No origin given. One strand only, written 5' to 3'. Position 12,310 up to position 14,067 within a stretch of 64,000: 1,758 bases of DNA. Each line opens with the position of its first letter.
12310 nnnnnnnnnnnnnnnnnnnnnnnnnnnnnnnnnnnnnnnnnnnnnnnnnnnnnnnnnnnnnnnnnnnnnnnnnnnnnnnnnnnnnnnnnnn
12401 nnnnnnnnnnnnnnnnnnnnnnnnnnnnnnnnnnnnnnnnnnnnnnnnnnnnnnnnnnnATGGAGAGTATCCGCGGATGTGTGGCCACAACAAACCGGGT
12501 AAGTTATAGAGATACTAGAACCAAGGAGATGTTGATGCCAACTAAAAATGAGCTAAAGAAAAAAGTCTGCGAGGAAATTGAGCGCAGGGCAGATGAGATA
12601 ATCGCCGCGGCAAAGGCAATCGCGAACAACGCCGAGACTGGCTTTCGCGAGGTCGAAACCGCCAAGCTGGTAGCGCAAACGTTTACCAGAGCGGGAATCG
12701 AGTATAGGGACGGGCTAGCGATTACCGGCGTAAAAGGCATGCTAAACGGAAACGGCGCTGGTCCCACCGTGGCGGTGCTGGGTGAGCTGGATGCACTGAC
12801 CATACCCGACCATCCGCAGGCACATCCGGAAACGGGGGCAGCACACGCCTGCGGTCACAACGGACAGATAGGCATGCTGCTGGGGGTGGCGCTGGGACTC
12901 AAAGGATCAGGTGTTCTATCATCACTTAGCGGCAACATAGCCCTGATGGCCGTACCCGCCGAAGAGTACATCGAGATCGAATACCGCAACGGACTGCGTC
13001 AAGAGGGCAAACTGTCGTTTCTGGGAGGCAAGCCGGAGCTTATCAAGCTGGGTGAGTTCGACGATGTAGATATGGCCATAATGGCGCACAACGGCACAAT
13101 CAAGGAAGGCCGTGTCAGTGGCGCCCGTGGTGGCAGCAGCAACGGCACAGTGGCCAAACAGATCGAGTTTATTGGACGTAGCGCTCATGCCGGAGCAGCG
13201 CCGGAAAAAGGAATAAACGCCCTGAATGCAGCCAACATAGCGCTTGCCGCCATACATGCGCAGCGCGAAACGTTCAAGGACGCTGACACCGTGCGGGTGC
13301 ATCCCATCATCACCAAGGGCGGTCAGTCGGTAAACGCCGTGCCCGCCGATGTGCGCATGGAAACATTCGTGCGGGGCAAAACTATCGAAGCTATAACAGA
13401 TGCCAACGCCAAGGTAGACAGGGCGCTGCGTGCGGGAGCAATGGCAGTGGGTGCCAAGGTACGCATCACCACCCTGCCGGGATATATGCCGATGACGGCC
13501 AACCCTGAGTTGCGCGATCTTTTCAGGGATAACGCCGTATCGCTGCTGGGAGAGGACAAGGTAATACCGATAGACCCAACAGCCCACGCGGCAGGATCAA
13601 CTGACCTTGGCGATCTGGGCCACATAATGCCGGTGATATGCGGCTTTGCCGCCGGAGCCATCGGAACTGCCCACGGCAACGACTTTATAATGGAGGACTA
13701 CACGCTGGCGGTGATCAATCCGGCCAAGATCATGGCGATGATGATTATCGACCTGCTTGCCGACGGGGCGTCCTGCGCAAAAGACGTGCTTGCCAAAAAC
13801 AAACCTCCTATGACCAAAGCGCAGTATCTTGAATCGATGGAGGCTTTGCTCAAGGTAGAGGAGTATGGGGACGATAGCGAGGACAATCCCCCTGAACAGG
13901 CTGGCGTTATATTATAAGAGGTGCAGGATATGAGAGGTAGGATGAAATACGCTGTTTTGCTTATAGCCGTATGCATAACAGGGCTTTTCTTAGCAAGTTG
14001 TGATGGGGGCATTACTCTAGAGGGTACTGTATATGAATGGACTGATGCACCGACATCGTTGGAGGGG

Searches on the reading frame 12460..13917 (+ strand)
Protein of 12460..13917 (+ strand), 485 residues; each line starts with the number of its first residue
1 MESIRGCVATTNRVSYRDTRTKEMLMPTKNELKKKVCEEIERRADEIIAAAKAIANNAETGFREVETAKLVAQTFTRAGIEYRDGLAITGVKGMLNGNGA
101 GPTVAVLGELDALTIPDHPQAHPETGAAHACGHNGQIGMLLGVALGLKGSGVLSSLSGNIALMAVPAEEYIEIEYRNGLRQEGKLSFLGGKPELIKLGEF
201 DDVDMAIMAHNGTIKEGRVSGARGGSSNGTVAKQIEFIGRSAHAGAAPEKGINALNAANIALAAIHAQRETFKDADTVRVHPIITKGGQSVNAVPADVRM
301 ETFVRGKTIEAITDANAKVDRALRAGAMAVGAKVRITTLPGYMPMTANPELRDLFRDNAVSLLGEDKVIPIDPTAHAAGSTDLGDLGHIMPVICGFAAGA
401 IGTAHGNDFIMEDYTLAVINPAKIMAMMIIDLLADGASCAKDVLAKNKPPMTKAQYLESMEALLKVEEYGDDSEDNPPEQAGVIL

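Call 69: search_protein_families(library=pfam, proteins=[window:12460-13917:+], max_evalue=0.001)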
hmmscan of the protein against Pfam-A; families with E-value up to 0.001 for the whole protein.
window:12460-13917:+ (485 aa): 2 families
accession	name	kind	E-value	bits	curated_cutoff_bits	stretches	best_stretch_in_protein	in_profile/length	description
PF01546.33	Peptidase_M20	-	4e-12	46.9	24.6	1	108-408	4-185/206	Peptidase family M20/M25/M40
PF07687.19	M20_dimer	-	1.3e-09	38.4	21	1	234-325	10-101/107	Peptidase dimerisation domain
